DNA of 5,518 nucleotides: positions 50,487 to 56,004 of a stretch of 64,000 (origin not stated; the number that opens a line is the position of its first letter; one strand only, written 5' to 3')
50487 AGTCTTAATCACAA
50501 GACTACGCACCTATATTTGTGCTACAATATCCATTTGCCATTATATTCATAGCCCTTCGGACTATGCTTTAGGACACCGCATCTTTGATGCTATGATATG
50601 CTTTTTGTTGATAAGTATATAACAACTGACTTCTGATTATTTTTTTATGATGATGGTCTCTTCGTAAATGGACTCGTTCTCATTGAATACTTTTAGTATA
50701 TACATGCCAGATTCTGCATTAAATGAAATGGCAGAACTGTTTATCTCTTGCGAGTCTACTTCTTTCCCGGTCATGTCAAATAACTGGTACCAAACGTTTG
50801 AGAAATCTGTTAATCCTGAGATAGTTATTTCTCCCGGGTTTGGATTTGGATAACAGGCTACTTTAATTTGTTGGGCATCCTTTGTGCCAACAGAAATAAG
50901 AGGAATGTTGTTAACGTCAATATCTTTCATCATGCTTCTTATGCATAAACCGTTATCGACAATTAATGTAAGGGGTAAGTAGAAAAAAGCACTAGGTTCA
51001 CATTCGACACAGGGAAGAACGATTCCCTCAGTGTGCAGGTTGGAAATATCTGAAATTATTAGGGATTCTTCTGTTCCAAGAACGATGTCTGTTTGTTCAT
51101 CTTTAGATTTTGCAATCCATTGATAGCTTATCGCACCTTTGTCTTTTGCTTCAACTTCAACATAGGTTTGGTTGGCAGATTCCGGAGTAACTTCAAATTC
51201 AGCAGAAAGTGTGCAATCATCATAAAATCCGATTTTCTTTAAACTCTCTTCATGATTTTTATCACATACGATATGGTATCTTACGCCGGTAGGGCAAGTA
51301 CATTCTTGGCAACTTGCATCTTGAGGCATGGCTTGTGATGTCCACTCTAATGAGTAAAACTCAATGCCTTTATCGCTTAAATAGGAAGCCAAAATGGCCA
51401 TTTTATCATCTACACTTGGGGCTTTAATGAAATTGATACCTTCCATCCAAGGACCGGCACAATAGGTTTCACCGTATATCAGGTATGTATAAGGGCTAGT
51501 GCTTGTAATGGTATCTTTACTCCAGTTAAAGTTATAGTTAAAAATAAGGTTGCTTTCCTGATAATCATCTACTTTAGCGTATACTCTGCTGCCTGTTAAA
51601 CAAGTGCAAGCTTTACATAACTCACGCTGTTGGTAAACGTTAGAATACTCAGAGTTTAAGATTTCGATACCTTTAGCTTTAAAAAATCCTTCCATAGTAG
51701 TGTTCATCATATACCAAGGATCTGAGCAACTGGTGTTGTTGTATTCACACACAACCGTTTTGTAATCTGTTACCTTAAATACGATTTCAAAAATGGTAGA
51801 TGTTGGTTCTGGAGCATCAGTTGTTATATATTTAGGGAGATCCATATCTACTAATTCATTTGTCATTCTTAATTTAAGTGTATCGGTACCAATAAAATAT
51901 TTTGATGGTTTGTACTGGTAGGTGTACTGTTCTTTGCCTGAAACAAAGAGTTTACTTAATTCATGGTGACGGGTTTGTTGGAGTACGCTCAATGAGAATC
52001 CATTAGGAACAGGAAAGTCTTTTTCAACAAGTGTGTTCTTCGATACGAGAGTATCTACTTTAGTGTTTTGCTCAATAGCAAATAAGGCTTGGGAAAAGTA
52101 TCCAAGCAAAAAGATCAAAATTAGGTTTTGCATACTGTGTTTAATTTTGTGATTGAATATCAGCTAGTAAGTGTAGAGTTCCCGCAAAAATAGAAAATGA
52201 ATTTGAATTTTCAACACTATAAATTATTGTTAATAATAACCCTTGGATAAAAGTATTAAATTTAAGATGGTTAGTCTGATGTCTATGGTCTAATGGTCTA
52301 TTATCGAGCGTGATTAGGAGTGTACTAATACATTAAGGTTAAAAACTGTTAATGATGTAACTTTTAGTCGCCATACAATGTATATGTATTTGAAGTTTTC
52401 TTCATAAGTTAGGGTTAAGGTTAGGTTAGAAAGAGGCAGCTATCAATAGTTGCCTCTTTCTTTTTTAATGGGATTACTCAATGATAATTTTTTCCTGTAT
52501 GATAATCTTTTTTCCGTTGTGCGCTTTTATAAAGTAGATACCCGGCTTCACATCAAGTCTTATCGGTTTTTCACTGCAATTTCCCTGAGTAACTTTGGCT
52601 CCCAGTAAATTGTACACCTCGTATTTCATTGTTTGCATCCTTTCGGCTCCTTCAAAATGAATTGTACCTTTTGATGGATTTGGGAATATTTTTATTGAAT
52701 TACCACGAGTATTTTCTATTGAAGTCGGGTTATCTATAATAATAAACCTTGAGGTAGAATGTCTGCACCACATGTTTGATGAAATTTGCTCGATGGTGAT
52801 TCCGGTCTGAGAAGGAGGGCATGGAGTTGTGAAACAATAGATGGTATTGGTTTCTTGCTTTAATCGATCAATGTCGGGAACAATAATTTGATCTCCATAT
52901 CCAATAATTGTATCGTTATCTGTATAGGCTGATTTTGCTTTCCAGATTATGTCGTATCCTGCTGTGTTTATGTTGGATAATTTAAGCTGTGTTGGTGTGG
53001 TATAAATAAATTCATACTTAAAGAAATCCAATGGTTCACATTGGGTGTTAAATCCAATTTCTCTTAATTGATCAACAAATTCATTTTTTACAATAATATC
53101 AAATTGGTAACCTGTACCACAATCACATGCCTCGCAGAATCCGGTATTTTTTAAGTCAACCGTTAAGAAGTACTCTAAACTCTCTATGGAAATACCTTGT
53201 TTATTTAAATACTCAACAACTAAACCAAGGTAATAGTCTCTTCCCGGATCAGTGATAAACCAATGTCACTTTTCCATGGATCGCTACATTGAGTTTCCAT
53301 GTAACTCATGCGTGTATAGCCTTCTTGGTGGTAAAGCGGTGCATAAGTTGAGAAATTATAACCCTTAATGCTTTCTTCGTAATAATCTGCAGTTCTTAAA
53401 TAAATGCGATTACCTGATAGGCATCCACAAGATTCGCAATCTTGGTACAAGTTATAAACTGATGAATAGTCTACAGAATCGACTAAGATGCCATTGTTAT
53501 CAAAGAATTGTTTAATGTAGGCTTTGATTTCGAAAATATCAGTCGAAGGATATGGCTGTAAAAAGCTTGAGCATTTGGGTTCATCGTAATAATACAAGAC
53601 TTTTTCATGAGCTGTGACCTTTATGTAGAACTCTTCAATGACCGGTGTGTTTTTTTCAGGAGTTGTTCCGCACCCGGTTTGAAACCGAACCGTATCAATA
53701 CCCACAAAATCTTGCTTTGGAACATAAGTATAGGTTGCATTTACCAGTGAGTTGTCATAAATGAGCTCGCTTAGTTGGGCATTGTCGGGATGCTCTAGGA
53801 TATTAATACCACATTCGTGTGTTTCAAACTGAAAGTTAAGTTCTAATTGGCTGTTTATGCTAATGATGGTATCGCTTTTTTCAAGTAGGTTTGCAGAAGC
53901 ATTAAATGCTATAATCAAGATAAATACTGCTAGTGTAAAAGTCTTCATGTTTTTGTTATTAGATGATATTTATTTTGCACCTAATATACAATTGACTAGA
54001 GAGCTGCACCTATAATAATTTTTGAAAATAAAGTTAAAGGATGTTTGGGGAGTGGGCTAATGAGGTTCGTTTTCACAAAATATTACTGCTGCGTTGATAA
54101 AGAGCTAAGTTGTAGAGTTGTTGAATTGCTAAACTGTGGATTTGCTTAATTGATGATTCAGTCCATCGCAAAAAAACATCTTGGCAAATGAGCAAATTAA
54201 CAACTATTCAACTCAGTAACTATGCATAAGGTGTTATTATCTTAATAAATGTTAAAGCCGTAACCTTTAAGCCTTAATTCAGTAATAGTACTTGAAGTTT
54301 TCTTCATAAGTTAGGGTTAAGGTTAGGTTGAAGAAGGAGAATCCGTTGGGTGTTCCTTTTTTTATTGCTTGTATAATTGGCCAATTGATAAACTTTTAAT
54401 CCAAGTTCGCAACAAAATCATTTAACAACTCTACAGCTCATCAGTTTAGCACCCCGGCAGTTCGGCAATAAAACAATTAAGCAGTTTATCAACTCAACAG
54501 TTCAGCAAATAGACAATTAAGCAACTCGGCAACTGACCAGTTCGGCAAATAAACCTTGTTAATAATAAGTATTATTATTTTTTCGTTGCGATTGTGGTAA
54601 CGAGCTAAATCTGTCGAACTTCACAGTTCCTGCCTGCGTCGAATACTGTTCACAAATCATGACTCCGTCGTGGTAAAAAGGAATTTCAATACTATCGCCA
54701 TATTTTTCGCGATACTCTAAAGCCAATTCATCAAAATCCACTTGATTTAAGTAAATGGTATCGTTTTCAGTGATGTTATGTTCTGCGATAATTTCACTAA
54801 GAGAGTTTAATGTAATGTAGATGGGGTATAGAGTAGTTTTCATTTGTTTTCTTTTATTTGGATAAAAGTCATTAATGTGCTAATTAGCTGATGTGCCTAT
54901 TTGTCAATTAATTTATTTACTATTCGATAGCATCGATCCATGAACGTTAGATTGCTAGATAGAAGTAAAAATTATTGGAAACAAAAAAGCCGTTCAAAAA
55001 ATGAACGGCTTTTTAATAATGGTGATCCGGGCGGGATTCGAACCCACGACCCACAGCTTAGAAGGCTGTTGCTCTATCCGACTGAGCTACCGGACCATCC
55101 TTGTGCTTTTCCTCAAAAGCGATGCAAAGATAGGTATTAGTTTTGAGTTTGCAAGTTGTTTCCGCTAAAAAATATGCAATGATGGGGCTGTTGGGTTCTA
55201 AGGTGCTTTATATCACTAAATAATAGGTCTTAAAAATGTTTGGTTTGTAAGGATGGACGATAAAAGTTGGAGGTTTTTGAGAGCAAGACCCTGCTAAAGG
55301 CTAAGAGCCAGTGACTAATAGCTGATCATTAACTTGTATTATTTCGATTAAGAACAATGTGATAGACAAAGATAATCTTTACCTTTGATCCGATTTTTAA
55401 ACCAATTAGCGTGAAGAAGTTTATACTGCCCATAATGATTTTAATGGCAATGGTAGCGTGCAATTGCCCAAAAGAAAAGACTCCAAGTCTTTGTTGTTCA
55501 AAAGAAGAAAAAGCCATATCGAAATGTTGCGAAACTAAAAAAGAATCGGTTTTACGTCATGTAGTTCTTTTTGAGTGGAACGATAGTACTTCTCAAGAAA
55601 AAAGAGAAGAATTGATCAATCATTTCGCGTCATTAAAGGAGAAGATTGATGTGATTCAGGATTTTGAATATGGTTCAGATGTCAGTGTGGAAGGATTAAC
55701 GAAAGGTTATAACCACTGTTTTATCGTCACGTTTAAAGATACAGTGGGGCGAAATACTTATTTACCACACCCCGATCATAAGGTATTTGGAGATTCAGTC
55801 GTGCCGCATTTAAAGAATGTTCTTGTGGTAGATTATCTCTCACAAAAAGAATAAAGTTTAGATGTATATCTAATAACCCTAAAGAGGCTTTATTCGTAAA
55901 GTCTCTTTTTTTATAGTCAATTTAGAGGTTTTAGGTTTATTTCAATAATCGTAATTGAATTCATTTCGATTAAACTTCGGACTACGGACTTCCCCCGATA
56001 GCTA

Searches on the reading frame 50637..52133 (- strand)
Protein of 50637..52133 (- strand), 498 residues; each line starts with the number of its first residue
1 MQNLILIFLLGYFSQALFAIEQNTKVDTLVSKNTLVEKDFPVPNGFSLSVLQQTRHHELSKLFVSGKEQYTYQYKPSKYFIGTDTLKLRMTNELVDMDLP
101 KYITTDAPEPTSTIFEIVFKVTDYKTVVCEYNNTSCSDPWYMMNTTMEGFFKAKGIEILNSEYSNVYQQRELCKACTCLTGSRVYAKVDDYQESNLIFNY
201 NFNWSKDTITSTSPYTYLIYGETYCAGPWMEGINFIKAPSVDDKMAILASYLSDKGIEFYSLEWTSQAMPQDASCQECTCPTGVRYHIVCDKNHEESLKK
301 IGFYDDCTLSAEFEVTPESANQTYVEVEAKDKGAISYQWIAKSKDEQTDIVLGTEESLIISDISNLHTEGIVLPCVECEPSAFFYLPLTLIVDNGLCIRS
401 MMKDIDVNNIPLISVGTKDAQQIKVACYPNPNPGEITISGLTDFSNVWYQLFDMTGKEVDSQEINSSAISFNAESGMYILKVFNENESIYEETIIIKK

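Call 24: search_protein_families(library=pfam, proteins=[window:50637-52133:-])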
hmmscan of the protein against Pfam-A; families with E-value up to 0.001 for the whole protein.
window:50637-52133:- (498 aa): 1 family
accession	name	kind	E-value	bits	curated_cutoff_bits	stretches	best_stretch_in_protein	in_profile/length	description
PF18962.6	Por_Secre_tail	-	4.3e-09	37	27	1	428-495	2-74/75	Secretion system C-terminal sorting domain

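Call 51: find_encoding_contigs(protein=window:50637-52133:-, flank=10000, max_places=10)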
Protein window:50637-52133:- (498 aa): 1 contig read that carries it; 1 place shown.
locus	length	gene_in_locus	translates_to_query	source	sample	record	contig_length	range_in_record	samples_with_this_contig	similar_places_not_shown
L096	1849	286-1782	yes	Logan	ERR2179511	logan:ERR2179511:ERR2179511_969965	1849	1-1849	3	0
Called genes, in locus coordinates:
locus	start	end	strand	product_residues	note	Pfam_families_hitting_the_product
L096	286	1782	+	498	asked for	PF18962:Por_Secre_tail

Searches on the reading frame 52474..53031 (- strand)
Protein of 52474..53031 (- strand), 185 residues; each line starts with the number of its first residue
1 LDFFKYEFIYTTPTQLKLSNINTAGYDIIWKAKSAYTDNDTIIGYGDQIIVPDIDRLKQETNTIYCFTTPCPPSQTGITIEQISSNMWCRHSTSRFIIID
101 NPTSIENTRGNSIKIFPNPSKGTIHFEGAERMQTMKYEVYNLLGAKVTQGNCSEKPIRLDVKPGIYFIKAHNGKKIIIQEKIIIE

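Call 58: search_protein_families(library=pfam, proteins=[window:52474-53031:-], max_evalue=0.00001)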
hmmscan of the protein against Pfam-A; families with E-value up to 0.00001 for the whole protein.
window:52474-53031:- (185 aa): 1 family
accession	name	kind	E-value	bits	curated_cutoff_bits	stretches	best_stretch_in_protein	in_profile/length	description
PF18962.6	Por_Secre_tail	-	6.7e-10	39.6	27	1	115-184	1-75/75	Secretion system C-terminal sorting domain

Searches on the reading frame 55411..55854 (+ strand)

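Call 59: search_protein_families(library=pfam, proteins=[window:55411-55854:+], max_evalue=0.00001)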
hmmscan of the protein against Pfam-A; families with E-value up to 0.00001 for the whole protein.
window:55411-55854:+ (147 aa): 1 family
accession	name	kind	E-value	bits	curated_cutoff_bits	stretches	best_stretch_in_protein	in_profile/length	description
PF07876.18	Dabb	-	1.9e-24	86.6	25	1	48-142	1-94/96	Stress responsive A/B Barrel Domain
